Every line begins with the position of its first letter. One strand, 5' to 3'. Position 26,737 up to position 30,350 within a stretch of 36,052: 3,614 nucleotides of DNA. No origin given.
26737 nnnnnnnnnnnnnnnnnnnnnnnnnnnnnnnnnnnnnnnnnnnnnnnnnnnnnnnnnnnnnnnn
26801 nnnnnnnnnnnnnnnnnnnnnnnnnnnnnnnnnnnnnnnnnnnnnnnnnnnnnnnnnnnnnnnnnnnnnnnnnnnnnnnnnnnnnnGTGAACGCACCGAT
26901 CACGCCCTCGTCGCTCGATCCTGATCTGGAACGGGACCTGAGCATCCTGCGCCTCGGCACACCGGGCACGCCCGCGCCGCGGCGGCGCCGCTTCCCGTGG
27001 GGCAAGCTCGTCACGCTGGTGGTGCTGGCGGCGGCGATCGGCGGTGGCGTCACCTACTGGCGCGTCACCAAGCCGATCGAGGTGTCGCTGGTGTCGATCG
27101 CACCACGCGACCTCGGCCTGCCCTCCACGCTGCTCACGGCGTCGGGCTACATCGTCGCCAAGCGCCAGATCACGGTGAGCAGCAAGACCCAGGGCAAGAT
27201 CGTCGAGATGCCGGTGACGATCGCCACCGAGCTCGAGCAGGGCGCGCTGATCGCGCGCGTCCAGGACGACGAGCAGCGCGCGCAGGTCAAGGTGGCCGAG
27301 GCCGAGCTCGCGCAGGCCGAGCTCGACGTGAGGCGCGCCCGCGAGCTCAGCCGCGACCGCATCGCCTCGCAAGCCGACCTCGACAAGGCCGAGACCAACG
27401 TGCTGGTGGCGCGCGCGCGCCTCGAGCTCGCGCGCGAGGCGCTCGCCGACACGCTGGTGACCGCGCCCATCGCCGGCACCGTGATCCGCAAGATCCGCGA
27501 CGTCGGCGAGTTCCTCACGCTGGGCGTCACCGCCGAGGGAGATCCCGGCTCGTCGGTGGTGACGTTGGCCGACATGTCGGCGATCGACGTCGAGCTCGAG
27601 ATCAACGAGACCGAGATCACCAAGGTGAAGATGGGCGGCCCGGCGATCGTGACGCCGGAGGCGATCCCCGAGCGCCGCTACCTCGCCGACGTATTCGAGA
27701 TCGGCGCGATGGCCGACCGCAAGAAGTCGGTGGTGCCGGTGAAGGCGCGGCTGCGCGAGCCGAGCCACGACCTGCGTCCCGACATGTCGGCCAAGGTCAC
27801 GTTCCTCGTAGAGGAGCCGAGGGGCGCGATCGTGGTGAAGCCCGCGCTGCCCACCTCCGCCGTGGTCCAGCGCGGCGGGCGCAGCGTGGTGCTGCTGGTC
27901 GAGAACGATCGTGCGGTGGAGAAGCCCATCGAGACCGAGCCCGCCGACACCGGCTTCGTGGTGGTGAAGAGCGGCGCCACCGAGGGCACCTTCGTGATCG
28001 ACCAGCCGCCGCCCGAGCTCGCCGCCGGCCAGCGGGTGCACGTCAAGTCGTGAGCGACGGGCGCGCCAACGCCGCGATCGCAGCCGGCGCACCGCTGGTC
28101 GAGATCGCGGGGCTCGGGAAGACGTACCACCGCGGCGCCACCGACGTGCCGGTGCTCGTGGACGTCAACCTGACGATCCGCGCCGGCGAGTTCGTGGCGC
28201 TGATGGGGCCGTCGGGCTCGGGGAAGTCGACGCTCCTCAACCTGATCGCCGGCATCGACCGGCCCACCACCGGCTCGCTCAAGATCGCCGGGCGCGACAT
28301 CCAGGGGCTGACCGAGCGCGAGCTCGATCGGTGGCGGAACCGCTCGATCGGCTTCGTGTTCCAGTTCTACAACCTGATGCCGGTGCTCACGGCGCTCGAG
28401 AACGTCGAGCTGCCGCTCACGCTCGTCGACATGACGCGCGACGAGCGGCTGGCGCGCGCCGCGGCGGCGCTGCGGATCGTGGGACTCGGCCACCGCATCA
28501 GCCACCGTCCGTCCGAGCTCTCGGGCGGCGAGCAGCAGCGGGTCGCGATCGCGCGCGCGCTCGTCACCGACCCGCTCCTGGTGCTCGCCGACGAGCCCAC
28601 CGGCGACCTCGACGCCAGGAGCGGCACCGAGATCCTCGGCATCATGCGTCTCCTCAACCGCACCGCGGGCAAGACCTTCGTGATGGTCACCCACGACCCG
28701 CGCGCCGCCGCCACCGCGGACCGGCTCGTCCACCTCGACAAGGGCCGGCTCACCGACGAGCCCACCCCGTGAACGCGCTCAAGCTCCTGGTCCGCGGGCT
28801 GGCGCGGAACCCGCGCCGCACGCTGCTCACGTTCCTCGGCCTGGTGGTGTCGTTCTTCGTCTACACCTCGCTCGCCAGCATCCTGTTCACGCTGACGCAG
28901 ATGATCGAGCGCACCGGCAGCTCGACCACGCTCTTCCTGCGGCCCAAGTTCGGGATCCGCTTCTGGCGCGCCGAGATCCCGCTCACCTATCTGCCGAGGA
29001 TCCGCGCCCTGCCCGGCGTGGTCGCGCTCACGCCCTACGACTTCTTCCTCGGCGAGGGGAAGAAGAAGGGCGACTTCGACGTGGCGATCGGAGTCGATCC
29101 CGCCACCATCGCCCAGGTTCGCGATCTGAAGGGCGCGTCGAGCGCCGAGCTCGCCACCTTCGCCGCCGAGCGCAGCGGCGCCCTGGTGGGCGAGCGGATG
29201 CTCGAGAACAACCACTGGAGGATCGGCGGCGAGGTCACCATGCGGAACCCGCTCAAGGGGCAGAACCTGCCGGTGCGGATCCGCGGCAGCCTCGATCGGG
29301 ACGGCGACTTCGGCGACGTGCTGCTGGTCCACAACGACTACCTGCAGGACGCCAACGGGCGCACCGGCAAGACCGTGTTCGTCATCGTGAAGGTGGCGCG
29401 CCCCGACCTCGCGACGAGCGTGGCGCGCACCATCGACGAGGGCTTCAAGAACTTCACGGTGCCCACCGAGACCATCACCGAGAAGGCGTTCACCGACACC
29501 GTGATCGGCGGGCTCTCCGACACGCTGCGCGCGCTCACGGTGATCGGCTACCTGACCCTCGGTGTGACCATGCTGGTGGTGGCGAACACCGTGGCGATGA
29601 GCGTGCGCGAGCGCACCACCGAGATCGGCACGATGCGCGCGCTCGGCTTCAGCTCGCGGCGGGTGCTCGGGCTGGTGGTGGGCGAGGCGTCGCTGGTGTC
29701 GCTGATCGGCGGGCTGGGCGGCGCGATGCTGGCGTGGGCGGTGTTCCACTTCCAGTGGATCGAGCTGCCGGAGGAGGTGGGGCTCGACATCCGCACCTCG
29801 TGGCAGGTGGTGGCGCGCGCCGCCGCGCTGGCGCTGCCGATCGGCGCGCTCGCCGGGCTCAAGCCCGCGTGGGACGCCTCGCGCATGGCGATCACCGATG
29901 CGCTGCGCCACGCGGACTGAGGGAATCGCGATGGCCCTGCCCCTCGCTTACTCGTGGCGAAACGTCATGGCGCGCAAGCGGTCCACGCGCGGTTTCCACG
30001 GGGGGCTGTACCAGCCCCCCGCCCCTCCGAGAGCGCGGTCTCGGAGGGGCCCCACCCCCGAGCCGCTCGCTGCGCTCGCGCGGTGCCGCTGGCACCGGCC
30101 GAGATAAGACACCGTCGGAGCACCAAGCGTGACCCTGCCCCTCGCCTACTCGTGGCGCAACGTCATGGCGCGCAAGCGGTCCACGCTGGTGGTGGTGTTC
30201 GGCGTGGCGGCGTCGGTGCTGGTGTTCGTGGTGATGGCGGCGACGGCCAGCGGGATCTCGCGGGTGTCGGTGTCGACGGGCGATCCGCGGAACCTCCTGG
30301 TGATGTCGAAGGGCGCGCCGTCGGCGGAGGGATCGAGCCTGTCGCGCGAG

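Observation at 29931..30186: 58-nt duplication of a permease gene start flanking a 140-bp stem-loop element: integration scar or miniature element that rebuilds the gene's 5' end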

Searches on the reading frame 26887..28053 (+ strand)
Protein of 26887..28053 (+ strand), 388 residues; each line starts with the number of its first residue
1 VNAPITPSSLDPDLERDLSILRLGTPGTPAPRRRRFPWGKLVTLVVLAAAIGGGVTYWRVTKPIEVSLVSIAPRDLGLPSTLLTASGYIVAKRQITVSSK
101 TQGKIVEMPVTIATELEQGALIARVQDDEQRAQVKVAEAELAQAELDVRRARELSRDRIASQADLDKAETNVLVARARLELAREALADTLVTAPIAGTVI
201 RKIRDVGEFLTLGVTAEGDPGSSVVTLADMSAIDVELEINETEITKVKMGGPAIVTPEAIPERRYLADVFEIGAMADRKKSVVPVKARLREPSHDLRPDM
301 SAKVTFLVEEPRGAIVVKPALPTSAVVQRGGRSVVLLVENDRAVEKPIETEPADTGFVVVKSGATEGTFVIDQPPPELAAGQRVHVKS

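Call 9: search_protein_families(library=pfam, proteins=[window:26887-28053:+])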
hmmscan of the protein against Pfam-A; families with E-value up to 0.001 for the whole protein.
window:26887-28053:+ (388 aa): 2 families
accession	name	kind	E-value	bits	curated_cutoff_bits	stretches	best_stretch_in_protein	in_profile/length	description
PF16576.10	HlyD_D23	-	7.7e-14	51.9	30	1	92-302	17-214/214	Barrel-sandwich domain of CusB or HlyD membrane-fusion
PF13437.12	HlyD_3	-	7.3e-11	43.2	22.2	1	191-298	2-105/106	HlyD family secretion protein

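Call 81: search_protein_families(library=ncbifam, proteins=[window:26887-28053:+], max_evalue=0.00001)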
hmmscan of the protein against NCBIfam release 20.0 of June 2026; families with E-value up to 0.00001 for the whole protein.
window:26887-28053:+ (388 aa): 11 families
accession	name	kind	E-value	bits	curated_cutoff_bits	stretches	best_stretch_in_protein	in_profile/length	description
TIGR01730.1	RND_mfp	subfamily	1.7e-43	148.8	94.9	1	83-386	15-321/322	efflux RND transporter periplasmic adaptor subunit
NF008589.1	PRK11556.1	equivalog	3.7e-18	65.6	391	1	82-386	72-387/392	MdtA/MuxA family multidrug efflux RND transporter periplasmic adaptor subunit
TIGR00999.1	8a0102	subfamily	5e-18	65.2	319.3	1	130-368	25-260/271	CzcB/NccB family metal efflux transporter periplasmic adaptor subunit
NF008606.0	PRK11578.1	equivalog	1.1e-14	54.4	342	1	43-325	11-317/371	macrolide transporter subunit MacA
NF007785.0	PRK10476.1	equivalog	2.2e-12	46.4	376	1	143-256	163-268/347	multidrug transporter subunit MdtN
TIGR00998.1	8a0101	subfamily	4.9e-12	45.5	390.8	1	143-284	159-293/334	EmrA/EmrK family multidrug efflux transporter periplasmic adaptor subunit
TIGR02971.1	heterocyst_DevB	subfamily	2.9e-10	40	129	1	123-279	133-285/327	ABC exporter membrane fusion protein, DevB family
NF045680.1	DiMtlExpIhpB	equivalog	2.1e-07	30.2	450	1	186-368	135-304/326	divalent metal ion exporter adaptor subunit IhpB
NF002939.0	PRK03598.1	equivalog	2.2e-07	30.4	393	0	162-269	178-277/332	secretion protein HlyD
TIGR01843.1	type_I_hlyD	subfamily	3e-07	29.7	208.65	1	101-265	187-341/422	HlyD family type I secretion periplasmic adaptor subunit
NF033834.1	RND_adapt_MexA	exception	2.9e-06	26.6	750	1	61-212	33-181/373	multidrug efflux RND transporter periplasmic adaptor subunit MexA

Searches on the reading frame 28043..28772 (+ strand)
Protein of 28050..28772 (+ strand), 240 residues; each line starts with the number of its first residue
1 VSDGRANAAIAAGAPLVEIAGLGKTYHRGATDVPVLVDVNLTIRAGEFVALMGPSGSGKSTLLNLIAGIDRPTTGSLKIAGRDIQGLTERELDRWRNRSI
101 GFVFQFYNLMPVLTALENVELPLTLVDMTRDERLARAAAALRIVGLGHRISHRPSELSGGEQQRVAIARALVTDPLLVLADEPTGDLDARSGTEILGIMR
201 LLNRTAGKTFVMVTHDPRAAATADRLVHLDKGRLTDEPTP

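Call 9: search_protein_families(library=pfam, proteins=[window:28043-28772:+])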
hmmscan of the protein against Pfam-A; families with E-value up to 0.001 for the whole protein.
window:28043-28772:+ (243 aa): 0 families

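Call 81: search_protein_families(library=ncbifam, proteins=[window:28050-28772:+], max_evalue=0.00001)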
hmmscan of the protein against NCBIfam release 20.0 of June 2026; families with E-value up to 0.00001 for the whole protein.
window:28050-28772:+ (240 aa): 187 families (the best 25 are shown)
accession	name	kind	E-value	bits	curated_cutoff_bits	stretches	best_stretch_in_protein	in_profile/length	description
TIGR02211.1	LolD_lipo_ex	equivalog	4.7e-73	245.3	307.75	1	17-235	2-220/221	lipoprotein-releasing ABC transporter ATP-binding protein LolD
TIGR02982.1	heterocyst_DevA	subfamily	4.3e-68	229.2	295.8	1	17-234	2-219/220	ABC exporter ATP-binding subunit, DevA family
NF007826.0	PRK10535.1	equivalog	6.9e-67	226.1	966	1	14-238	2-225/648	macrolide ABC transporter ATP-binding protein/permease MacB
NF008639.0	PRK11629.1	equivalog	3.5e-66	223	360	1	15-237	5-227/234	lipoprotein-releasing ABC transporter ATP-binding protein LolD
NF007879.0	PRK10584.1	equivalog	3e-61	207.1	336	1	16-237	6-227/228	putative ABC transporter ATP-binding protein YbbA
NF038007.1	ABC_ATP_DarD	equivalog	7.7e-61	205.3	375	1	19-234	4-218/218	darobactin export ABC transporter ATP-binding protein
TIGR02673.1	FtsE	equivalog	2.9e-60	203.6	264.85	1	19-233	4-214/214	cell division ATP-binding protein FtsE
TIGR03608.1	L_ocin_972_ABC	subfamily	2.1e-55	187.4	254.85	1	33-229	11-206/206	putative bacteriocin export ABC transporter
TIGR03265.1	PhnT2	equivalog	4.7e-54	184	457.7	1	32-240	16-219/353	putative 2-aminoethylphosphonate ABC transporter ATP-binding protein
NF006987.0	PRK09452.1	equivalog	1.7e-51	175.1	482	1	9-240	10-232/378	spermidine/putrescine ABC transporter ATP-binding protein PotA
NF007027.0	PRK09493.1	equivalog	2.1e-50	171.3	379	1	31-238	12-218/240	glutamine ABC transporter ATP-binding protein GlnQ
NF040933.2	ABC_arch_GlcV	equivalog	4.2e-49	167.3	450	1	17-235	3-221/357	glucose ABC transporter ATP-binding protein GlcV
TIGR00968.1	3a0106s01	subfamily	4.6e-49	167.1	342.75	1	32-235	12-210/237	sulfate ABC transporter ATP-binding protein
TIGR02315.1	ABC_phnC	equivalog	9.7e-49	166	266.1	1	17-234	2-224/243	phosphonate ABC transporter ATP-binding protein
TIGR01186.1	proV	subfamily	3e-47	161.5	326.6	1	37-236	10-210/363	betaine/proline/choline family ABC transporter ATP-binding protein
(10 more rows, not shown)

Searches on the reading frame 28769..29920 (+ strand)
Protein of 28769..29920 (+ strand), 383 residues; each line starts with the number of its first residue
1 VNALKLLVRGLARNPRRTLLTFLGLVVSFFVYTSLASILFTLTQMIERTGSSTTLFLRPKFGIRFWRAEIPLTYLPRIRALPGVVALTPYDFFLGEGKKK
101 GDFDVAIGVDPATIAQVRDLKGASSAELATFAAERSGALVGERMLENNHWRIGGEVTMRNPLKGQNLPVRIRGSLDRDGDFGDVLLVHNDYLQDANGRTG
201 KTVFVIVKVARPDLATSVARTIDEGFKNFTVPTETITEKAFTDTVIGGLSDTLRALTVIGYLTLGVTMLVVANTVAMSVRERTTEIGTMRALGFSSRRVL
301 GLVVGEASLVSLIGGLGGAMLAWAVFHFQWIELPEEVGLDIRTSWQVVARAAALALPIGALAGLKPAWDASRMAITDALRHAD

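Call 9: search_protein_families(library=pfam, proteins=[window:28769-29920:+])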
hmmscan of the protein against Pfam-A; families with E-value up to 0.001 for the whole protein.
window:28769-29920:+ (383 aa): 2 families
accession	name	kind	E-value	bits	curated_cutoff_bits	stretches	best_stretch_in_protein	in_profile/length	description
PF02687.27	FtsX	-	3.7e-16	59.7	25.5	1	258-373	2-118/120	FtsX-like permease C-terminal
PF12704.14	MacB_PCD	-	1.4e-11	45.5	27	1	18-222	1-204/207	MacB-like periplasmic core domain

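Call 81: search_protein_families(library=ncbifam, proteins=[window:28769-29920:+], max_evalue=0.00001)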
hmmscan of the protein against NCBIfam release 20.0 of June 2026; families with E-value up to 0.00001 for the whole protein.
window:28769-29920:+ (383 aa): 3 families
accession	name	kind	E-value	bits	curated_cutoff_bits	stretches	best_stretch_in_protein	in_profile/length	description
TIGR03434.1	ADOP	subfamily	3.5e-17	61.8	622.3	1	210-382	230-402/803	ADOP family duplicated permease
NF007826.0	PRK10535.1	equivalog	4e-09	35.3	966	1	256-379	525-645/648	macrolide ABC transporter ATP-binding protein/permease MacB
NF038346.1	FtsX_actino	exception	4.5e-06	26.3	250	1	240-363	167-294/308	permease-like cell division protein FtsX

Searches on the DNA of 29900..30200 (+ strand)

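Call 66: search_rna_families(source=window, start=29900, end=30200, threshold=evalue, max_evalue=1)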
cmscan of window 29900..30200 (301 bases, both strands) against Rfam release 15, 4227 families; matches with E-value up to 1: 0.
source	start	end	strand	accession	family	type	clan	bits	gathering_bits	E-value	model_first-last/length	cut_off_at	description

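Call 68: search_dna_similar(query=window:29989-30128:+, collection=plasmids, mode=distant, max_rows=10)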
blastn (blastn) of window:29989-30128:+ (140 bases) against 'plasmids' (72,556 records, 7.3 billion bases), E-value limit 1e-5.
No match.

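Call 69: search_dna_similar(query=window:29989-30128:+, collection=phages, mode=distant, max_rows=10)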
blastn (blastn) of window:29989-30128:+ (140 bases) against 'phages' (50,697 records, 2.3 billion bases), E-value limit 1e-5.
No match.
